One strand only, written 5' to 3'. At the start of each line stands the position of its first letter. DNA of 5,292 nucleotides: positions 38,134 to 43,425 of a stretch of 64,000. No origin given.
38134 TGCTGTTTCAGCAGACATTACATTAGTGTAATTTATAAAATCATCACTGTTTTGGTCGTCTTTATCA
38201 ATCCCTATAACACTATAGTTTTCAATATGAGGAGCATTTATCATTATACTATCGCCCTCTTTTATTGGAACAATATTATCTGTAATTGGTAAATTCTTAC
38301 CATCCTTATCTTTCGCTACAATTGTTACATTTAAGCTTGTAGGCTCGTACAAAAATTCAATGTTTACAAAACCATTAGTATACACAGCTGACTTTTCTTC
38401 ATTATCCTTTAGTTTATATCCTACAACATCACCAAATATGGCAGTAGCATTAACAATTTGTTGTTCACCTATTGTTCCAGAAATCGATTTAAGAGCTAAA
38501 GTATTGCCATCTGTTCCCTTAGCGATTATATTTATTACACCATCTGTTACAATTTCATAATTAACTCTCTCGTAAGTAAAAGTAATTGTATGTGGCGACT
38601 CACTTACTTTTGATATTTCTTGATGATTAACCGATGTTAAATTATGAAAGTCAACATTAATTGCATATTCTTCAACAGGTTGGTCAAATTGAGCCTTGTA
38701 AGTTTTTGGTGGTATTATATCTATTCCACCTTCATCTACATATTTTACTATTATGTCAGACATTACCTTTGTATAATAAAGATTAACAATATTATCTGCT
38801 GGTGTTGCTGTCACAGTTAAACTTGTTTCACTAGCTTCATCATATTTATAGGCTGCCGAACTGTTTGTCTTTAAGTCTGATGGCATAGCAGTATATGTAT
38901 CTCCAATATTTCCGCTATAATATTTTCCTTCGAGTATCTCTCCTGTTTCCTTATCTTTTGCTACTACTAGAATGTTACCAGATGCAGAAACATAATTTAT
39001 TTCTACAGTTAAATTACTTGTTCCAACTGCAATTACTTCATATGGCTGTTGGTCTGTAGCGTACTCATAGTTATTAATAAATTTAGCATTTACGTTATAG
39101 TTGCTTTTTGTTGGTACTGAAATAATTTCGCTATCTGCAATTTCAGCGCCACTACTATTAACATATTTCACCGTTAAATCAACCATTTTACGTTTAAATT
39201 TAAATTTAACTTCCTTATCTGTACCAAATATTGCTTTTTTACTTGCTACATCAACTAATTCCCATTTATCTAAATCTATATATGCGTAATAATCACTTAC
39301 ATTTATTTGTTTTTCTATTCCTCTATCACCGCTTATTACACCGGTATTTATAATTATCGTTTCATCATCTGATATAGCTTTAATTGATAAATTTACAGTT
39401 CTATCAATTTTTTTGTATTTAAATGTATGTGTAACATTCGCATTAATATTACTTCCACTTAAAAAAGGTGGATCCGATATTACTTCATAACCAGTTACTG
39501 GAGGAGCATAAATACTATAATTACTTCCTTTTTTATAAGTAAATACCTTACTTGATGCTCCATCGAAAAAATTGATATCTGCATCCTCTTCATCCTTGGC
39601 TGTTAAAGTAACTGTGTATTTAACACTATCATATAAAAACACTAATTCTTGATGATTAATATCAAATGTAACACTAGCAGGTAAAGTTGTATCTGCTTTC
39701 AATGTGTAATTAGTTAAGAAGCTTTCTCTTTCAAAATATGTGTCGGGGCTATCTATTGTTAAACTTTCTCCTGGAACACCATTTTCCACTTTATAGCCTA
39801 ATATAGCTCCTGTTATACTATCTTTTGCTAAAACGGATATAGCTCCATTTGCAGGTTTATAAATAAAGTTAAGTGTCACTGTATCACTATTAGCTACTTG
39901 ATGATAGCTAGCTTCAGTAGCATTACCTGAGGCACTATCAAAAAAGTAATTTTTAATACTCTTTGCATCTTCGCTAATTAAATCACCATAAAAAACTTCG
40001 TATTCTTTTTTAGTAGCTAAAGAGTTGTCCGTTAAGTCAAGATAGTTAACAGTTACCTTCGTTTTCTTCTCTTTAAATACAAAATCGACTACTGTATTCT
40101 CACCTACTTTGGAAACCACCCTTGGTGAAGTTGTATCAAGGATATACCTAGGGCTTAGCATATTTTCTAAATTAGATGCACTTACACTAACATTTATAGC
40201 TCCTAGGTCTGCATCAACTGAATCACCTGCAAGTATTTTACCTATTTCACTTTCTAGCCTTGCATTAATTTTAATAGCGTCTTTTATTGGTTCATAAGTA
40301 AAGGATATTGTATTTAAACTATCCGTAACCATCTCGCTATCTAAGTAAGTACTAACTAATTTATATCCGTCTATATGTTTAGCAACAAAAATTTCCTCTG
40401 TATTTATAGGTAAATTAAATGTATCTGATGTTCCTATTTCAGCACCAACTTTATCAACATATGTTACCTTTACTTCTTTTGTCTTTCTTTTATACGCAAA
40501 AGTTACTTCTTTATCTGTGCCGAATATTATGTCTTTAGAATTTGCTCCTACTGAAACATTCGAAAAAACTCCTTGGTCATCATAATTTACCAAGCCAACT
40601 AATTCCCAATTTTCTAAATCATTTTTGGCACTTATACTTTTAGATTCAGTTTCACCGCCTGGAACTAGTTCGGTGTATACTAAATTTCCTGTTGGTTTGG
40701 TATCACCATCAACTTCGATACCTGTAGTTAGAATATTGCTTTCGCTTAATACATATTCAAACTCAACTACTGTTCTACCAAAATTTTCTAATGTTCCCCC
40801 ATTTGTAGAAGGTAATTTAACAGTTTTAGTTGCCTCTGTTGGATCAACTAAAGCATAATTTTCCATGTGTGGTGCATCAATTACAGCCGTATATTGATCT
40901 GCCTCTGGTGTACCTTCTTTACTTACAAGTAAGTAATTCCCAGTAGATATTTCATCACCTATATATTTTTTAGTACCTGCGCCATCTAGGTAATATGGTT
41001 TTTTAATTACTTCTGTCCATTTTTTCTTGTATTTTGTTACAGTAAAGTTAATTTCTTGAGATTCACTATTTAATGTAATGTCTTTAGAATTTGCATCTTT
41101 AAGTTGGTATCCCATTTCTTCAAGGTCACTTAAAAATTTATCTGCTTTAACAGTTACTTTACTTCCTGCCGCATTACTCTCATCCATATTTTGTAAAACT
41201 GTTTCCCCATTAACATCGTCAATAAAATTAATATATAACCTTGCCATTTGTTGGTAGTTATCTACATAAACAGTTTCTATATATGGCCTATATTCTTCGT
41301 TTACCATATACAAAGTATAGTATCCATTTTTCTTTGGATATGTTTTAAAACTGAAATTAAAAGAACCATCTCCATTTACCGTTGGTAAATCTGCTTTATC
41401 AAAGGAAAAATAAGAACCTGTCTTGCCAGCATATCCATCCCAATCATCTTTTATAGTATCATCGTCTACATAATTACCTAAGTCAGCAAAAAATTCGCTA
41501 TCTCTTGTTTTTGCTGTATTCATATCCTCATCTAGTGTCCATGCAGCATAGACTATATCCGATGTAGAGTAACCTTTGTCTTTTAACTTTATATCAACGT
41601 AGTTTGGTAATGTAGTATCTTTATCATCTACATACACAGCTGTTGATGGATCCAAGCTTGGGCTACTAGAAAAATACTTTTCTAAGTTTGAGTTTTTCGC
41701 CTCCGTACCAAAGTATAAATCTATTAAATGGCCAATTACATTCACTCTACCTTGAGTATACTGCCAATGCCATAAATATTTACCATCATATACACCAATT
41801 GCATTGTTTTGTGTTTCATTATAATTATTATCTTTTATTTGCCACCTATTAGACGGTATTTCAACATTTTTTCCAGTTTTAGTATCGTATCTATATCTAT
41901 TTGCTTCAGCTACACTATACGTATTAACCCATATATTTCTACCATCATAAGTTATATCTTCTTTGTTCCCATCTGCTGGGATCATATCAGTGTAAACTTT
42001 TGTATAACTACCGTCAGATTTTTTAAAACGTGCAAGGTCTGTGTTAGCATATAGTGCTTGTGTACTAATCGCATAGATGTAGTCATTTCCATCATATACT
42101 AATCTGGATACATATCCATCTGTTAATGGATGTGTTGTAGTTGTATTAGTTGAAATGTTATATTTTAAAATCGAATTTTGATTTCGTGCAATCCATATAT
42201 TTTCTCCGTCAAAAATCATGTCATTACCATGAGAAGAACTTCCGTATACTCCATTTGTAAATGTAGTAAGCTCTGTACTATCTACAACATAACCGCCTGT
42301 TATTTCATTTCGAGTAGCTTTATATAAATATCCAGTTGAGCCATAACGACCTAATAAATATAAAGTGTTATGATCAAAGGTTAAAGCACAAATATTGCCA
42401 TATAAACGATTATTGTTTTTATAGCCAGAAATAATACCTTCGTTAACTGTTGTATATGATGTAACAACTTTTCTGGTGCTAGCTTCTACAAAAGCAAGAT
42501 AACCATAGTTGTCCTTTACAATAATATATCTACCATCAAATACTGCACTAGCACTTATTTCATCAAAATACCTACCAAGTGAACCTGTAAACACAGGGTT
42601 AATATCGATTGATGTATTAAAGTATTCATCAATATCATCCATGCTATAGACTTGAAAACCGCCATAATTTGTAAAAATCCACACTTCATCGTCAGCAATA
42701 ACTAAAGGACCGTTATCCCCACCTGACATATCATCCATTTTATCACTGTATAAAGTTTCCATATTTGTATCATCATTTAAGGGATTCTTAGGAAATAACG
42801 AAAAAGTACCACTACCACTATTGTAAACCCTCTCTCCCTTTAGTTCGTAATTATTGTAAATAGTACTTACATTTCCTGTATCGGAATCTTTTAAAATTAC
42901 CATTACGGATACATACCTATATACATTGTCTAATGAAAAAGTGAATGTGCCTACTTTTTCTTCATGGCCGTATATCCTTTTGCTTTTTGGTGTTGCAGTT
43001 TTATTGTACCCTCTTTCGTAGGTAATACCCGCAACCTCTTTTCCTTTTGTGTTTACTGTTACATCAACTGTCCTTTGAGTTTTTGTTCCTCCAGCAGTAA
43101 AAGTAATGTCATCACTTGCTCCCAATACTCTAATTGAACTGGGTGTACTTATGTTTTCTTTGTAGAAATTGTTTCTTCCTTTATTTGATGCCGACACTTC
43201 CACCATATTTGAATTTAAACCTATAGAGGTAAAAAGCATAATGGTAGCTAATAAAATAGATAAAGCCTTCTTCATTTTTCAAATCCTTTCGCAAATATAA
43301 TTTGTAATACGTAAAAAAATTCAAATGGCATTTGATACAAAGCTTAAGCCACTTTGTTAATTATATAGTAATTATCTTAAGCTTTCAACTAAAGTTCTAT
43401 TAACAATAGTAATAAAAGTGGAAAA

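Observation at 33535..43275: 3246-aa SLH-anchored modular surface protein with an N-terminal propeller head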

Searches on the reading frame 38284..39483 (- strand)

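Call 13: search_protein_families(library=pfam, proteins=[window:38284-39483:-], max_evalue=10)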
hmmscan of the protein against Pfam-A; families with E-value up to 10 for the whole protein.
window:38284-39483:- (400 aa): 3 families
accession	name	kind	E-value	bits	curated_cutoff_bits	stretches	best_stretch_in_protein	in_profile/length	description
PF06458.18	MucBP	-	3.6e-14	53.7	23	3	103-164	2-62/63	MucBP domain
PF20549.3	DUF6763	-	0.13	12.9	27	1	138-165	11-38/97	Family of unknown function (DUF6763)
PF18877.6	SSSPR-51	-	0.34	11.2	27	1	245-260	2-17/48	SSSPR-51 domain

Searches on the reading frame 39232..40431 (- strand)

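Call 13: search_protein_families(library=pfam, proteins=[window:39232-40431:-], max_evalue=10)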
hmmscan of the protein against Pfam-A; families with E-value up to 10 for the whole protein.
window:39232-40431:- (400 aa): 3 families
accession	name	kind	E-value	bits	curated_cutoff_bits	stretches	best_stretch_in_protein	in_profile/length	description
PF06458.18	MucBP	-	2.6e-09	38.1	23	2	125-192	1-63/63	MucBP domain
PF17766.7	fn3_6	-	0.23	12.1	26.4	1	243-288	34-81/99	Fibronectin type-III domain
PF18981.6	InlK_D3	-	0.35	11.4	25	1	235-283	19-63/75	Internalin K domain (D3/D4)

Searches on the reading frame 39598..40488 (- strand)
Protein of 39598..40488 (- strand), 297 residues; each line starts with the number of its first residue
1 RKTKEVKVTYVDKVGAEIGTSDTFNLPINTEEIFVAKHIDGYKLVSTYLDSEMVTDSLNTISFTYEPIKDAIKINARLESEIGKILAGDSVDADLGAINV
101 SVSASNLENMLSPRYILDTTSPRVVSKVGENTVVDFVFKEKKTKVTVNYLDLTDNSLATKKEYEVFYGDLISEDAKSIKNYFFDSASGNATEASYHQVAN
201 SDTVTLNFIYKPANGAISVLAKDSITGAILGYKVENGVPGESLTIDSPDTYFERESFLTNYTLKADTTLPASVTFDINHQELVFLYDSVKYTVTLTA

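Call 51: search_solved_structures(query=A2, max_evalue=1)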
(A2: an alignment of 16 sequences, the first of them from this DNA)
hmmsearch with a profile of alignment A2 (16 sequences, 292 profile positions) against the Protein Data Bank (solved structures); distinct sequences matched with E-value up to 1: 4.
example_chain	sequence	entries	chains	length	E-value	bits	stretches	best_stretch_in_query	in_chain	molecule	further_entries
7yl4_A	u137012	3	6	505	9.9e-09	38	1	124-284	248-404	GRAM_POS_ANCHORING domain-containing protein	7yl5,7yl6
2kvz_A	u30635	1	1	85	0.06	15.7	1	140-188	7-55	IspE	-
2kt7_A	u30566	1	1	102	0.17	14.2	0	108-154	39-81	Putative peptidoglycan bound protein (LPXTG motif)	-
8cgn_B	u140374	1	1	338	0.56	12.5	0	27-47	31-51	60S ribosomal protein L17-A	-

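Call 53: predict_structure(alignment_id=A2)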
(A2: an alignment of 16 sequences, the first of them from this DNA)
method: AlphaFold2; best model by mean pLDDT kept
length: 297 residues; sequences in the alignment: 16
mean_pLDDT: 91.9   pTM: 0.69
mean pLDDT of the five models: 91.9, 91.8, 90.6, 90.4, 85.5
residues with pLDDT >= 90: 218; 70-90: 76; 50-70: 3; < 50: 0
segments of 3 or more residues with pLDDT < 50: none
pLDDT, mean of each block of 10 residues (from residue 1): 92 95 90 91 93 90 94 96 94 95 96 95 95 96 96 93 93 85 83 84 93 89 94 89 95 94 94 90 94 73
secondary structure, 60 per line:
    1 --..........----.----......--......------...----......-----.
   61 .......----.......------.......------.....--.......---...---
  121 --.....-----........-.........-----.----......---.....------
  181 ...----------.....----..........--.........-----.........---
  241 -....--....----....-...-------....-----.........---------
elements in order: E3-12 E22-27 E30-35 E42-44 E49-54 E60-67 E72-78 E85-91 E98-102 H105-111 E115-117 E123-127 E133-140 E142-150 E161-166 E170-174 E181-183 E194-198 E203-212 E215-223 E229-237 E242-245 H248-251 H256-259 E261-263 E271-274 E280-288

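Call 55: fold_search(model_id=the predicted structure, library=pdb)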
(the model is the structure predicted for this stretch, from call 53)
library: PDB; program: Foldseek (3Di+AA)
matches with E <= 10: 702; with E <= 0.001: 21
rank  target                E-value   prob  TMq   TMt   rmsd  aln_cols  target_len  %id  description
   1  7yl4_A                2.8e-10  1.00  0.22  0.15  35.4       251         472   14  Cell surface protein YwfG protein (apo form) (released 2023-06-07)
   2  7yl5_B                9.1e-09  1.00  0.29  0.23   7.6       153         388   24  Cell surface protein YwfG protein complexed with mannose (released 2023-06-07)
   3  7yl4_B                2.1e-08  1.00  0.29  0.23  11.5       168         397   23  Cell surface protein YwfG protein (apo form) (released 2023-06-07)
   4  7yl6_B                4.8e-08  1.00  0.29  0.23   7.6       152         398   23  Cell surface protein YwfG protein complexed with alpha-1,2-mannobiose (released 2023-06-07)
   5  7yui_A                7.8e-07  1.00  0.18  0.18  21.4       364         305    8  Crystal structure of HOIL-1L(195-423) in complex with the linear tetra-ubiquitin (released 2023-08-30)
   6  7kpj_F                1.0e-06  1.00  0.25  0.31  18.3       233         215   10  Crystal structure of Ruminococcus gnavus immunoglobulin binding protein in complex with 338E6 Fab (released 2022-01-19)
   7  7kpj_E                1.1e-06  1.00  0.24  0.29  17.8       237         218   10  Crystal structure of Ruminococcus gnavus immunoglobulin binding protein in complex with 338E6 Fab (released 2022-01-19)
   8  6fwv_A                5.1e-06  1.00  0.35  0.22  28.1       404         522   11  The Bacillus anthracis TIE protein (released 2018-08-08)
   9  4mt5_A                9.2e-06  1.00  0.20  0.29  21.5       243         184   12  Crystal structure of Mub-RV (released 2014-08-06)
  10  6fwv_B                9.7e-06  1.00  0.35  0.22  29.4       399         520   12  The Bacillus anthracis TIE protein (released 2018-08-08)
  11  3i57_A                2.3e-05  1.00  0.20  0.31  16.4       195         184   14  Type 2 repeat of the mucus binding protein MUB from Lactobacillus reuteri (released 2009-09-15)
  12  5xyr                  3.9e-05  0.97  0.23  0.06  20.6       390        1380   10  Crystal structure of a serine protease from Streptococcus species (released 2018-08-08)
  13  1bml_C                1.9e-04  0.87  0.18  0.17  21.9       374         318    8  COMPLEX OF THE CATALYTIC DOMAIN OF HUMAN PLASMIN AND STREPTOKINASE (released 1999-08-02)
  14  4oq1                  2.5e-04  1.00  0.21  0.19  12.8       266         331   11  Structure of the Streptococcal ancillary pilin (released 2014-04-23)
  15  7edd                  2.8e-04  0.75  0.20  0.05  19.2       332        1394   12  Crystal structure of a serine protease from Streptococcus pyogenes (released 2021-05-12)
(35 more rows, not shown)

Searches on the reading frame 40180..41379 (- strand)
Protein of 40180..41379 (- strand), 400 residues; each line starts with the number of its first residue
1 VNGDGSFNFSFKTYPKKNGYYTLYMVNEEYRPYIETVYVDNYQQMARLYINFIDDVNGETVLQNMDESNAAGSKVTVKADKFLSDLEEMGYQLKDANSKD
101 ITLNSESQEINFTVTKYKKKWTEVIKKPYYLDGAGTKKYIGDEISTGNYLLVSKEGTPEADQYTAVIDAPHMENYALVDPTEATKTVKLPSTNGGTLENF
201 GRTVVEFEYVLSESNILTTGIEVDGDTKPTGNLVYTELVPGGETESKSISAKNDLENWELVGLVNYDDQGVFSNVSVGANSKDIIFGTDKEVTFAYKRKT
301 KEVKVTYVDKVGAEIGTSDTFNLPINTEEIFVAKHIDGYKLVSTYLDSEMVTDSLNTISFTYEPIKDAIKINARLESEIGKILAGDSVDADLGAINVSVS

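Call 13: search_protein_families(library=pfam, proteins=[window:40180-41379:-], max_evalue=10)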
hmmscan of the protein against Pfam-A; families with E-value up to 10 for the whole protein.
window:40180-41379:- (400 aa): 4 families
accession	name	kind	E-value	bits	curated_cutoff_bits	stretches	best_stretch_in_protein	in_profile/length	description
PF06458.18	MucBP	-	0.0011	20.2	23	2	303-363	2-63/63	MucBP domain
PF17965.7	MucBP_2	-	0.0074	17.2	23.4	1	48-110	3-68/74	Mucin binding domain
PF05478.16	Prominin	-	0.022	13.3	34.3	1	34-128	196-290/799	Prominin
PF08308.17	PEGA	-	0.04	14.3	20.8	1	15-45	30-61/71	PEGA domain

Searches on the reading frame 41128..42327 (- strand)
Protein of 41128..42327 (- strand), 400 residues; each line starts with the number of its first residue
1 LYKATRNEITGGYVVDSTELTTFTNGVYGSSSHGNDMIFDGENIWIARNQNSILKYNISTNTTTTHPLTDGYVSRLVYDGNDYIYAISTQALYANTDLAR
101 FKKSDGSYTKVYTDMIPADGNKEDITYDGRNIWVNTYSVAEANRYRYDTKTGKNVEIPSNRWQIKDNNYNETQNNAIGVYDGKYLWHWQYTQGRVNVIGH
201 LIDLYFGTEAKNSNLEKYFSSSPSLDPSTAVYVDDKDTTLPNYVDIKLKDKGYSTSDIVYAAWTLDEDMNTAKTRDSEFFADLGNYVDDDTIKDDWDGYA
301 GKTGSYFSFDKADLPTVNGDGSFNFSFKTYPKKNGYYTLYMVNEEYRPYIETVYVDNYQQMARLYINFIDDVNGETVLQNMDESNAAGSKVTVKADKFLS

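Call 13: search_protein_families(library=pfam, proteins=[window:41128-42327:-], max_evalue=10)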
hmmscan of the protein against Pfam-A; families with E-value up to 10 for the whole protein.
window:41128-42327:- (400 aa): 2 families
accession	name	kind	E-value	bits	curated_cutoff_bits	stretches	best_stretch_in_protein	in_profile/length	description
PF08308.17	PEGA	-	0.083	13.3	20.8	1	331-361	30-61/71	PEGA domain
PF20324.3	DUF6619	-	1.9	9.2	27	1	33-84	38-89/102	Family of unknown function (DUF6619)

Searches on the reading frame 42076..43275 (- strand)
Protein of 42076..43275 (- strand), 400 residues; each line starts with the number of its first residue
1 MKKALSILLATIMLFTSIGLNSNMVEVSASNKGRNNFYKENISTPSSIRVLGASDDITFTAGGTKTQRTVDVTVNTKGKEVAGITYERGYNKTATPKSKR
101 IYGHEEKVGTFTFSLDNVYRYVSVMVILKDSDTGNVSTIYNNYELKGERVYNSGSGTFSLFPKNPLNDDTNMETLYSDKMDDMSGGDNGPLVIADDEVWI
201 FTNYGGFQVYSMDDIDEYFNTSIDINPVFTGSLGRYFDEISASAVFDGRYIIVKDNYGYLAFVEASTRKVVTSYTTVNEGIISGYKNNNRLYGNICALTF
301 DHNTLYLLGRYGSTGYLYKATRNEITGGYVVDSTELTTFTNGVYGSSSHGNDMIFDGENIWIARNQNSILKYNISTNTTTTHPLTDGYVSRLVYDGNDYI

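Call 13: search_protein_families(library=pfam, proteins=[window:42076-43275:-], max_evalue=10)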
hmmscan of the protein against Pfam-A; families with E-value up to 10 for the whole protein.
window:42076-43275:- (400 aa): 1 family
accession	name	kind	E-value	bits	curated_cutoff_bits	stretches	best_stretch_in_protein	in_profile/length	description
PF24902.1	Ig_NUP210_9th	-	0.18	12.4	27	0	138-163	7-32/79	NUP210, Ig-like domain 9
